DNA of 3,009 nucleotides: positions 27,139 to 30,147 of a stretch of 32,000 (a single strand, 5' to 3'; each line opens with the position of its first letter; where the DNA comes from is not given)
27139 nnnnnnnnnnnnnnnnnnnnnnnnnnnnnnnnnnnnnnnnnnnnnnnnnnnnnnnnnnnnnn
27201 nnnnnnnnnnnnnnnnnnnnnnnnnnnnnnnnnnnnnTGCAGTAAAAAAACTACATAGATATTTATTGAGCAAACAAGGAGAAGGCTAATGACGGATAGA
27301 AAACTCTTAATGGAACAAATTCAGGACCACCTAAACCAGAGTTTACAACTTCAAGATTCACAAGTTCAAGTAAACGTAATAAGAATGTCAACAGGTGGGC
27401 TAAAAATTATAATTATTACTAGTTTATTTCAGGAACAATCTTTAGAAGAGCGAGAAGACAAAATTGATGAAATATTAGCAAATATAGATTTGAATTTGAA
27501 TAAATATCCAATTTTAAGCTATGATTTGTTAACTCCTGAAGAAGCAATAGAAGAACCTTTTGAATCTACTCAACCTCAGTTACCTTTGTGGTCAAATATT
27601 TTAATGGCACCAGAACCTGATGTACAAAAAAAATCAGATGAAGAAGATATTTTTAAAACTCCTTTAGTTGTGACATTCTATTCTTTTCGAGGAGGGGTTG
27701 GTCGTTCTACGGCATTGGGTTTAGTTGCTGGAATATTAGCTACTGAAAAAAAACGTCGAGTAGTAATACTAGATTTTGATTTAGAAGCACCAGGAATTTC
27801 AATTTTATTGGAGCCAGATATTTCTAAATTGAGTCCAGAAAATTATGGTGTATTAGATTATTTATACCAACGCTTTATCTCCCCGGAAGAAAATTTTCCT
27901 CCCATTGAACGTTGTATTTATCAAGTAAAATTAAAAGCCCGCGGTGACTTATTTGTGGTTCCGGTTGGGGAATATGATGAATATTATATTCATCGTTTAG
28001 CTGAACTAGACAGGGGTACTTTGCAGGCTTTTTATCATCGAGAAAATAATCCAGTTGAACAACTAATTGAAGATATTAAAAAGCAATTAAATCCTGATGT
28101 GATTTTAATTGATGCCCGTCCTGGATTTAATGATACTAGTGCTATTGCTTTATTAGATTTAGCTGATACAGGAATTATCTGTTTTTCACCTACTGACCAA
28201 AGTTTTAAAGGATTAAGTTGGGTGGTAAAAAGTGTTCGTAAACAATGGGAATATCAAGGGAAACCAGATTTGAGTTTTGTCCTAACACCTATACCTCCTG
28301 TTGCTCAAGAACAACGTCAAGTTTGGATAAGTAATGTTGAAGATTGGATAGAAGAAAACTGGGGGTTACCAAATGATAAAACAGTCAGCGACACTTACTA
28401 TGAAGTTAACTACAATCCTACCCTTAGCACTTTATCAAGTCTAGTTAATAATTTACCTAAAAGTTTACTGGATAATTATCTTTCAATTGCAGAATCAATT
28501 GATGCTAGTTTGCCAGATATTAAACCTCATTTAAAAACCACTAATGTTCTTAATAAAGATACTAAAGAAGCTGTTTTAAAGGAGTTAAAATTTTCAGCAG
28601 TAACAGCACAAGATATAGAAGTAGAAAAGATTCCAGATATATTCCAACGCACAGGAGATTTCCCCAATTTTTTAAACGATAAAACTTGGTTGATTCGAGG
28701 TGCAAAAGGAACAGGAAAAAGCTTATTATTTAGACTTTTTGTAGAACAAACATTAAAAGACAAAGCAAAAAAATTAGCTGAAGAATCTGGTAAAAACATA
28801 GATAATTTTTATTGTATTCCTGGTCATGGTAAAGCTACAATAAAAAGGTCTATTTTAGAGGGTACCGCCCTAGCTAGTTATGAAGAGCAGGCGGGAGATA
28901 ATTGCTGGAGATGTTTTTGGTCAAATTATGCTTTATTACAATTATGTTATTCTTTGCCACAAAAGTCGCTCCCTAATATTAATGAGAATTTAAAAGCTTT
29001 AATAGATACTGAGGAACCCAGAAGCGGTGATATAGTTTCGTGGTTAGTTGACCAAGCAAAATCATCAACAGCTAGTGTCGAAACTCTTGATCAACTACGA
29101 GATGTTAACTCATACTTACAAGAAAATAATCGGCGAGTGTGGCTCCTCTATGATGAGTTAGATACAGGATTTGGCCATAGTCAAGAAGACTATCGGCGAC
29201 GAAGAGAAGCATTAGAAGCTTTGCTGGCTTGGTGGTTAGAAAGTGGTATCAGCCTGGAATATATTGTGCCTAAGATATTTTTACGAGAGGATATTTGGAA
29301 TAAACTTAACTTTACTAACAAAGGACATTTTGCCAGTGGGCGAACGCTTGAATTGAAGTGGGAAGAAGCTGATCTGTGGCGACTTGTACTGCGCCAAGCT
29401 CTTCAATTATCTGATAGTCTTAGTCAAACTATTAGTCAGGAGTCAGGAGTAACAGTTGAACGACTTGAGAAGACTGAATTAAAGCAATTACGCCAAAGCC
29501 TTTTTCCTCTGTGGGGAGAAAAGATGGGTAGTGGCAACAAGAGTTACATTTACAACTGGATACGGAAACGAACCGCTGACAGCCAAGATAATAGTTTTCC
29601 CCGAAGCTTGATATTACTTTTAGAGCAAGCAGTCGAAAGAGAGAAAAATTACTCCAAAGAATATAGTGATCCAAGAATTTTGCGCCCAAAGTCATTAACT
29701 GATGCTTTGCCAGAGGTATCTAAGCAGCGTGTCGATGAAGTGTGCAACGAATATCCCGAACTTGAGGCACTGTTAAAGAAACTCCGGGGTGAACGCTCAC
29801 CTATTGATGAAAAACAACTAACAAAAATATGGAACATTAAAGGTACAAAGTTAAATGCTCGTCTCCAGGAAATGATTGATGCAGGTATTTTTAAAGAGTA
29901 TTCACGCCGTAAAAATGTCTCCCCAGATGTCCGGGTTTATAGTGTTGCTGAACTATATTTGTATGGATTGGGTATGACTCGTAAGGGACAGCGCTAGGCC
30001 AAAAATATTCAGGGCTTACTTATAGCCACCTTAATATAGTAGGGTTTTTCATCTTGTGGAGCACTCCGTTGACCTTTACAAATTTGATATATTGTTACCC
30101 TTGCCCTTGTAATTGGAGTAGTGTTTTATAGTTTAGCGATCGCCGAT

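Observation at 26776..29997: HEPN gene + three-module double-P-loop ATPase gene: candidate uncharacterised NTPase-effector conflict (defence) cassette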

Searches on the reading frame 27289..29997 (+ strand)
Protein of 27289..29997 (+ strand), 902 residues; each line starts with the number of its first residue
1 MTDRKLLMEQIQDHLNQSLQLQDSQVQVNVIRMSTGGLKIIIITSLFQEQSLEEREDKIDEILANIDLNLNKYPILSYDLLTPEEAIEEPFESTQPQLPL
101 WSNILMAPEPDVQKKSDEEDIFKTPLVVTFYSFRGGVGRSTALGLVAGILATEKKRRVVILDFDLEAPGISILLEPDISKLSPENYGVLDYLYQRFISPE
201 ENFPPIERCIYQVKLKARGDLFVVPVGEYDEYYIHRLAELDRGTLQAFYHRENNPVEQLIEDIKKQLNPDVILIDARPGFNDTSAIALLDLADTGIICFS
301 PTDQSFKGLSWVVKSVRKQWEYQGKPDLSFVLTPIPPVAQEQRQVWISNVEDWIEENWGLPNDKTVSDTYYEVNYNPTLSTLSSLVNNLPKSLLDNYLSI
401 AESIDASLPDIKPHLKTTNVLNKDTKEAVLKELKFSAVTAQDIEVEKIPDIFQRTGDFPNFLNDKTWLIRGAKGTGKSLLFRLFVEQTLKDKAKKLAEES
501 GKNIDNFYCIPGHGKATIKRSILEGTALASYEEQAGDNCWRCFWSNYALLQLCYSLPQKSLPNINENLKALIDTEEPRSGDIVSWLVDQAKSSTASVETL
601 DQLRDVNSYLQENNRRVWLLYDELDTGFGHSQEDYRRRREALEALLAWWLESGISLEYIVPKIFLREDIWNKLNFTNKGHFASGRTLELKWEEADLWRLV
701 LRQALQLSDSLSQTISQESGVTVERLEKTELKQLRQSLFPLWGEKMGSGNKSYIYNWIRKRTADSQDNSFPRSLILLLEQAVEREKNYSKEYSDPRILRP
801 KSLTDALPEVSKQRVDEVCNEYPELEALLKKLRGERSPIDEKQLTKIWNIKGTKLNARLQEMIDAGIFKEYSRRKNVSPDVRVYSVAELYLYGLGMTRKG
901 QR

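Call 3: search_protein_families(library=pfam, proteins=[window:27289-29997:+], max_evalue=1)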
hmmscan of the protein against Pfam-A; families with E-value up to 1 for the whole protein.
window:27289-29997:+ (902 aa): 11 families
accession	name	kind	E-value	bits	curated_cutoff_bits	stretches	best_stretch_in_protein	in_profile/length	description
PF13614.12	AAA_31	-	3.7e-07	30.7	27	1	127-318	3-166/177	AAA domain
PF24389.1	ORC-CDC6-like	-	5.5e-06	25.8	27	1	435-496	3-64/571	ORC-CDC6-like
PF10609.15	ParA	-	0.00014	21.8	27.1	1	127-178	5-55/246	NUBPL iron-transfer P-loop NTPase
PF05673.19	DUF815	-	0.0085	15.7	23.8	0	449-498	38-86/249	Protein of unknown function (DUF815)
PF00004.35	AAA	-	0.012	16.5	21.2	0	511-511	7-7/131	ATPase family associated with various cellular activities (AAA)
PF13401.12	AAA_22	-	0.013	16.3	27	1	468-532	9-64/130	AAA domain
PF01656.29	CbiA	-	0.014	15.8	25.4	1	129-252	2-54/125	CobQ/CobB/MinD/ParA nucleotide binding domain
PF05729.18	NACHT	-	0.018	15.3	26.7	0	586-649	58-113/167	NACHT domain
PF07015.17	VirC1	-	0.018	14.8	24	1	127-165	3-40/231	VirC1 protein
PF25199.1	nSTAND_NTPase5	-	0.14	12.5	34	0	464-492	41-69/145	Novel STAND NTPase 5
PF00005.33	ABC_tran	-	0.39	11.8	25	0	464-491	11-38/137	ABC transporter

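Call 4: search_protein_families(library=ncbifam, proteins=[window:27289-29997:+], max_evalue=1)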
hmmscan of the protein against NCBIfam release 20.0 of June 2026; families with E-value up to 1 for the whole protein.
window:27289-29997:+ (902 aa): 10 families
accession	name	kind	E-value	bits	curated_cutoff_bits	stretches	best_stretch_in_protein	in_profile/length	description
NF047398.1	AAA_KGGVGR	domain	4.9e-49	167.2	90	1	125-316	2-189/190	KGGVGR-motif variant AAA ATPase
NF047389.1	ATPase_Sll1717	subfamily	6.5e-39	134.3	75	1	441-872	7-418/454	P-loop ATPase, Sll1717 family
NF041546.1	ParA_partition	equivalog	8.6e-06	25.4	180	1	257-345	67-152/203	ParA family partition ATPase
NF053860.1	DS41_1_antiphage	equivalog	5.2e-05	22.4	370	1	769-887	333-446/448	anti-phage protein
NF041136.1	MrpORP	equivalog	0.003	16.9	450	1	130-175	10-54/365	iron-sulfur cluster carrier protein MrpORP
NF008079.0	PRK10818.1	equivalog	0.0054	16.1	508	1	129-166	6-42/270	septum site-determining protein MinD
TIGR01969.1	minD_arch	subfamily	0.01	15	201.75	0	127-175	2-49/251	cell division ATPase MinD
NF010423.0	PRK13849.1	equivalog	0.011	15.1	313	1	127-166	3-41/231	conjugal transfer ATPase VirC1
TIGR01968.1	minD_bact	equivalog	0.012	14.9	212.9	1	127-166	3-41/261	septum site-determining protein MinD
TIGR03018.1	pepcterm_TyrKin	hypoth_equivalog_domain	0.041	13.2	230.65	0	134-194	44-98/207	XrtA-associated tyrosine autokinase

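Call 5: search_protein_families(library=padloc, proteins=[window:27289-29997:+], max_evalue=1)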
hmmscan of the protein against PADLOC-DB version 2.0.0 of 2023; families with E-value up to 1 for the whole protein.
window:27289-29997:+ (902 aa): 4 families
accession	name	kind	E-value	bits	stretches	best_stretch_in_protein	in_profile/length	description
PDLC04559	PDC-M28B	-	8.9e-38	128.5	1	8-319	9-322/438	-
PDLC04561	PDC-M28C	-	1.3e-30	104.7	1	462-858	43-421/480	-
PDLC04560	PDC-M28B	-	5.9e-14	50.2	1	128-310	17-205/327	-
PDLC04140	mad8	-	0.0023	15.5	1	463-612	26-129/314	mads_8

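Call 9: find_homologous_proteins(query=window:27289-29997:+, max_evalue=0.00001)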
Query window:27289-29997:+ (902 aa): 339 proteins with E <= 0.00001 among 8000 candidates; the best 120 are listed.
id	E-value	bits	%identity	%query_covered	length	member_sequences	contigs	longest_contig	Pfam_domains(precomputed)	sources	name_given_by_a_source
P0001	0.0e+0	1925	95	100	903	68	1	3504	PF10609.16,PF13614.13,PF24389.2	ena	-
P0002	0.0e+0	1555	78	100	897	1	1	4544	PF13614.13,PF24389.2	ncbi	-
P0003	0.0e+0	1554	78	100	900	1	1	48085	PF13614.13,PF24389.2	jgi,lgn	-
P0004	0.0e+0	1544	77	100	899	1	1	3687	PF13614.13,PF24389.2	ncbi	-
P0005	0.0e+0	1532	77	100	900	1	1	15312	PF13614.13,PF24389.2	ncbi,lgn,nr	ncbi:MAG: ParA family protein [Cyanobacteriota bacterium]|nr:ParA family protein [Cyanobacteriota ba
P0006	0.0e+0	1529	76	100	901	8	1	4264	PF13614.13,PF24389.2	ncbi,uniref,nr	ncbi:ParA family protein [Okeania sp. SIO2B9]|uniref:tyrosine-protein kinase family protein n=1 Tax=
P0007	0.0e+0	1520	76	100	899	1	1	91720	PF13614.13,PF24389.2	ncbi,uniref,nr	ncbi:ParA family protein [Okeania hirsuta]|uniref:ParA family protein n=1 Tax=Okeania hirsuta TaxID=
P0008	0.0e+0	1515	76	100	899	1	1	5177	PF13614.13,PF24883.3,PF24389.2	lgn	-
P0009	0.0e+0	1498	77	99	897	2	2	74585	PF13614.13,PF24389.2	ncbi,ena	-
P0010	0.0e+0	1471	75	100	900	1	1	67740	PF13614.13,PF24389.2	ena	-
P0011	0.0e+0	1417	77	91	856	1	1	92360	PF13614.13,PF24389.2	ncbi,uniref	ncbi:P-loop ATPase, Sll1717 family, partial [Dapis sp. BLCC M126]|uniref:P-loop ATPase, Sll1717 fami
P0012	0.0e+0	1249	65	100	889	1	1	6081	PF10609.16,PF13614.13,PF24389.2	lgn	-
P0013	0.0e+0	1240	64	100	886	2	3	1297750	PF10609.16,PF01656.30,PF13614.13,PF24389.2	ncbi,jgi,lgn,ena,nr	ncbi:MAG: AAA family ATPase [Hormoscilla sp. GM7CHS1pb]|nr:AAA family ATPase [Hormoscilla sp. GM7CHS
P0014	0.0e+0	1233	64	100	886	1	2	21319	PF10609.16,PF13614.13,PF24389.2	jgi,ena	-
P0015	0.0e+0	1227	63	99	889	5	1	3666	PF10609.16,PF01656.30,PF13614.13,PF24389.2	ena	-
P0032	0.0e+0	1200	62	99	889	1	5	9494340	PF10609.16,PF01656.30,PF13614.13,PF24389.2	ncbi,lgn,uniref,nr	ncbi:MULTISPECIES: P-loop ATPase, Sll1717 family [Nostocales]|uniref:AAA family ATPase n=5 Tax=Nosto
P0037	0.0e+0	1193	61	100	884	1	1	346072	PF10609.16,PF01656.30,PF13614.13,PF24389.2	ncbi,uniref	ncbi:ParA family protein [Microcoleus sp. B9-D4]|uniref:ParA family protein n=1 Tax=Microcoleus sp. 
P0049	0.0e+0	1181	60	100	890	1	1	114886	PF10609.16,PF01656.30,PF13614.13,PF24389.2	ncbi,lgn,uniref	ncbi:P-loop ATPase, Sll1717 family [Coleofasciculus sp. E2-BRE-01]|uniref:P-loop ATPase, Sll1717 fam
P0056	0.0e+0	1173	61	99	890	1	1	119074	PF10609.16,PF01656.30,PF13614.13,PF24389.2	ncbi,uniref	ncbi:ParA family protein [Chlorogloeopsis sp. ULAP02]|uniref:tyrosine-protein kinase family protein 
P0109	0.0e+0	1134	59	99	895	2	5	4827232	PF10609.16,PF01656.30,PF13614.13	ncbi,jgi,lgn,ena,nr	ncbi:MAG: AAA family ATPase [Dolichospermum sp. DL01]|jgi:MinD-like ATPase involved in chromosome pa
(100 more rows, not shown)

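Call 11: find_encoding_contigs(protein=P0007, flank=8000, max_places=2)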
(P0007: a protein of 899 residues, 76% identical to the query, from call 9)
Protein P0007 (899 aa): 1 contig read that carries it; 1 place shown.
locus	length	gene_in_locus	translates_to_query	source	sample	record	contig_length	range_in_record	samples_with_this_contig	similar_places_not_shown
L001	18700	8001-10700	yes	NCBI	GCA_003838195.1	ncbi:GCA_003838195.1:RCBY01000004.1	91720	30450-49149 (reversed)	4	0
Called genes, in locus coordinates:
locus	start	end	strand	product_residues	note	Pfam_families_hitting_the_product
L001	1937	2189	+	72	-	-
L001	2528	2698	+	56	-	-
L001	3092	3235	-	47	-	-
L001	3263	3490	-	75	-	-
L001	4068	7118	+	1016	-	PF02463:SMC_N, PF13175:AAA_15, PF13476:AAA_23, PF13558:SbcC_Walker_B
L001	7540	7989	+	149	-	PF05168:HEPN (faint)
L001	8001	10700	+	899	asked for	PF13614:AAA_31 (weak), PF24389:ORC-CDC6-like (weak)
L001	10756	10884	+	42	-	-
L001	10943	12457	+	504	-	PF00578:AhpC-TSA, PF08534:Redoxin (weak), PF00085:Thioredoxin (faint), PF01436:NHL (faint), PF13905:Thioredoxin_8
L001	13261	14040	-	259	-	PF07689:KaiB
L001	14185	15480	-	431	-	PF00437:T2SSE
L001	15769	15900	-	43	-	-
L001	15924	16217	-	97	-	-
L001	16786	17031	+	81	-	-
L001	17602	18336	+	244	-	PF06051:DUF928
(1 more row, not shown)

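Call 12: find_encoding_contigs(protein=P0032, flank=8000, max_places=3)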
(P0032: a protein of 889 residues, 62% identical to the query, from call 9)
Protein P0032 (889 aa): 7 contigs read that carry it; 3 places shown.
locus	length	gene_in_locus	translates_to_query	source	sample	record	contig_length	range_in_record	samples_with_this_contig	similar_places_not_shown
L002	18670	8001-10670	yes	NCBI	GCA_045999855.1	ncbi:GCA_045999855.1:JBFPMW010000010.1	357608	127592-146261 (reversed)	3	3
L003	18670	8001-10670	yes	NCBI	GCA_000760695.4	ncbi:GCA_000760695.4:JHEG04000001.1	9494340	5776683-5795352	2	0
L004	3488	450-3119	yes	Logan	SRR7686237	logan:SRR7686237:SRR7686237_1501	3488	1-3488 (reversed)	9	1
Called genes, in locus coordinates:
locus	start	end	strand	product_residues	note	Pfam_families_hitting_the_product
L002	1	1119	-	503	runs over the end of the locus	PF00070:Pyr_redox (faint), PF00890:FAD_binding_2 (faint), PF01266:DAO, PF01946:Thi4 (faint), PF03486:HI0933_like (faint), PF07992:Pyr_redox_2 (faint), PF13450:NAD_binding_8, PF01593:Amino_oxidase, +1 more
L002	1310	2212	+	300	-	PF01209:Ubie_methyltran (weak), PF13489:Methyltransf_23, PF13847:Methyltransf_31, PF08241:Methyltransf_11, PF08242:Methyltransf_12, PF13649:Methyltransf_25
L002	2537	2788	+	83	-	PF09604:Potass_KdpF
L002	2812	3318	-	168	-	PF01520:Amidase_3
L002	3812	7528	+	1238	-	PF11965:DUF3479, PF02514:CobN-Mg_chel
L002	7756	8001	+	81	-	-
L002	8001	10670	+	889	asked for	PF01656:CbiA (faint), PF10609:ParA (faint), PF13614:AAA_31, PF24389:ORC-CDC6-like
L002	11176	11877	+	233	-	PF08281:Sigma70_r4_2 (weak)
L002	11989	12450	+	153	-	-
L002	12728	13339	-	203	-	PF19187:HTH_PafC (faint), PF13518:HTH_28 (faint), PF12244:DUF3606 (faint), PF20432:Xre-like-HTH (faint)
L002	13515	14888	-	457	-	PF13204:Apiosidase, PF12904:Collagen_bind_2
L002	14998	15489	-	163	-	PF00583:Acetyltransf_1, PF13673:Acetyltransf_10, PF13508:Acetyltransf_7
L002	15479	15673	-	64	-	-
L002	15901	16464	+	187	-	PF00583:Acetyltransf_1, PF13508:Acetyltransf_7, PF13673:Acetyltransf_10, PF08445:FR47 (faint)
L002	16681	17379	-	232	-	PF03807:F420_oxidored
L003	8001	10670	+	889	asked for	PF01656:CbiA (faint), PF10609:ParA (faint), PF13614:AAA_31, PF24389:ORC-CDC6-like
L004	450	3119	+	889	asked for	PF01656:CbiA (faint), PF10609:ParA (faint), PF13614:AAA_31, PF24389:ORC-CDC6-like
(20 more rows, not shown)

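Call 13: find_encoding_contigs(protein=P0013, flank=8000, max_places=2)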
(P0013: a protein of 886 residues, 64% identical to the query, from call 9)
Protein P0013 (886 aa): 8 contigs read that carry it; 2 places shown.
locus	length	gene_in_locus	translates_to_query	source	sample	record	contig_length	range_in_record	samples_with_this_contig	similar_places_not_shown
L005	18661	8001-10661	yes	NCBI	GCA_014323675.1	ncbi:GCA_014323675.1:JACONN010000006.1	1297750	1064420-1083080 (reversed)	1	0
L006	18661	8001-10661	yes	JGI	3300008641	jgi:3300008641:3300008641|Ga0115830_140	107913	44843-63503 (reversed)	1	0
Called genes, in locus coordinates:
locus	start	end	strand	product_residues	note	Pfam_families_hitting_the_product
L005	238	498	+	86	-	PF02604:PhdYeFM_antitox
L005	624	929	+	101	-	-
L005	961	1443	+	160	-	-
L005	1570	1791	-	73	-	PF12441:CopG_antitoxin (weak)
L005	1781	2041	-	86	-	PF04365:BrnT_toxin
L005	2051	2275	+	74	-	-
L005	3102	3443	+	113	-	PF01934:HepT-like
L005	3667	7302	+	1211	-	PF11965:DUF3479, PF02514:CobN-Mg_chel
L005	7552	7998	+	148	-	-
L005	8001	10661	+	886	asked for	PF01656:CbiA (faint), PF10609:ParA (faint), PF13614:AAA_31 (weak), PF24389:ORC-CDC6-like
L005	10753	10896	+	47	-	-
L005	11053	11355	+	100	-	-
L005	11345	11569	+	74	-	PF10049:DUF2283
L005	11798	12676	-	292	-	PF00702:Hydrolase, PF12710:HAD (faint), PF13419:HAD_2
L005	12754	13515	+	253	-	PF00805:Pentapeptide, PF13576:Pentapeptide_3 (faint), PF00805:Pentapeptide, PF13599:Pentapeptide_4, PF00805:Pentapeptide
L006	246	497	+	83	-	PF02604:PhdYeFM_antitox (weak)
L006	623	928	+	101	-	-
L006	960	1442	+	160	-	-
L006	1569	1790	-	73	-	PF12441:CopG_antitoxin (weak)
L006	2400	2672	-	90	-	-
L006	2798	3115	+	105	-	PF01909:NTP_transf_2, PF18765:Polbeta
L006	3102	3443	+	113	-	PF01934:HepT-like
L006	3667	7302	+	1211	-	PF11965:DUF3479, PF02514:CobN-Mg_chel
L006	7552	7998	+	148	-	-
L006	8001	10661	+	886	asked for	PF01656:CbiA (faint), PF10609:ParA (faint), PF13614:AAA_31 (weak), PF24389:ORC-CDC6-like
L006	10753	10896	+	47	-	-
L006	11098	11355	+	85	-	-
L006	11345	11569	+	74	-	PF10049:DUF2283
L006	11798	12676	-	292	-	PF00702:Hydrolase, PF12710:HAD (faint), PF13419:HAD_2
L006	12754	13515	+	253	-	PF00805:Pentapeptide, PF13576:Pentapeptide_3 (faint), PF00805:Pentapeptide, PF13599:Pentapeptide_4, PF00805:Pentapeptide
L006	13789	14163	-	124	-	-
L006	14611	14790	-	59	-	-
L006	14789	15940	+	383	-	PF04107:GCS2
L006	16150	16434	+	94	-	-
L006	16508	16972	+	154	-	PF00588:SpoU_methylase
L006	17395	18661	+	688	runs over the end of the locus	PF01476:LysM, PF01551:Peptidase_M23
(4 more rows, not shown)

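Call 21: search_protein_representatives(protein=window:27289-29997:+)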
Query: 902 residues. Proteins with E-value up to 0.001 (for the whole library): 7835; up to 1e-10: 3601; up to 1e-30: 213. The best 150 are listed.
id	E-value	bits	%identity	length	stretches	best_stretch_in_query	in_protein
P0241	4.3e-284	961.4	52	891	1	1-902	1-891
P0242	4.5e-214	729.7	43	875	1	33-902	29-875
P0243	8.2e-197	672.6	44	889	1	8-901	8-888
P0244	2.3e-168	578.5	48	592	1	8-592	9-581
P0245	1.4e-166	572.6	40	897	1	8-900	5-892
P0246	2.4e-161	555.2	38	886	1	28-902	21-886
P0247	1.7e-129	449.9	52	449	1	444-877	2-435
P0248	4.3e-123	428.7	36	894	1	9-902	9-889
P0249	7.2e-121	421.3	50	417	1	1-413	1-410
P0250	5.5e-112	391.9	33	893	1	32-901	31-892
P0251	2.0e-106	373.5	34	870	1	36-901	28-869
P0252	1.3e-97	344.4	44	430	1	468-900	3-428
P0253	6.6e-94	332.1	34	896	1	21-901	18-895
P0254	2.1e-93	330.4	32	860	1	18-901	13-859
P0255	1.3e-92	327.8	45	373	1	530-902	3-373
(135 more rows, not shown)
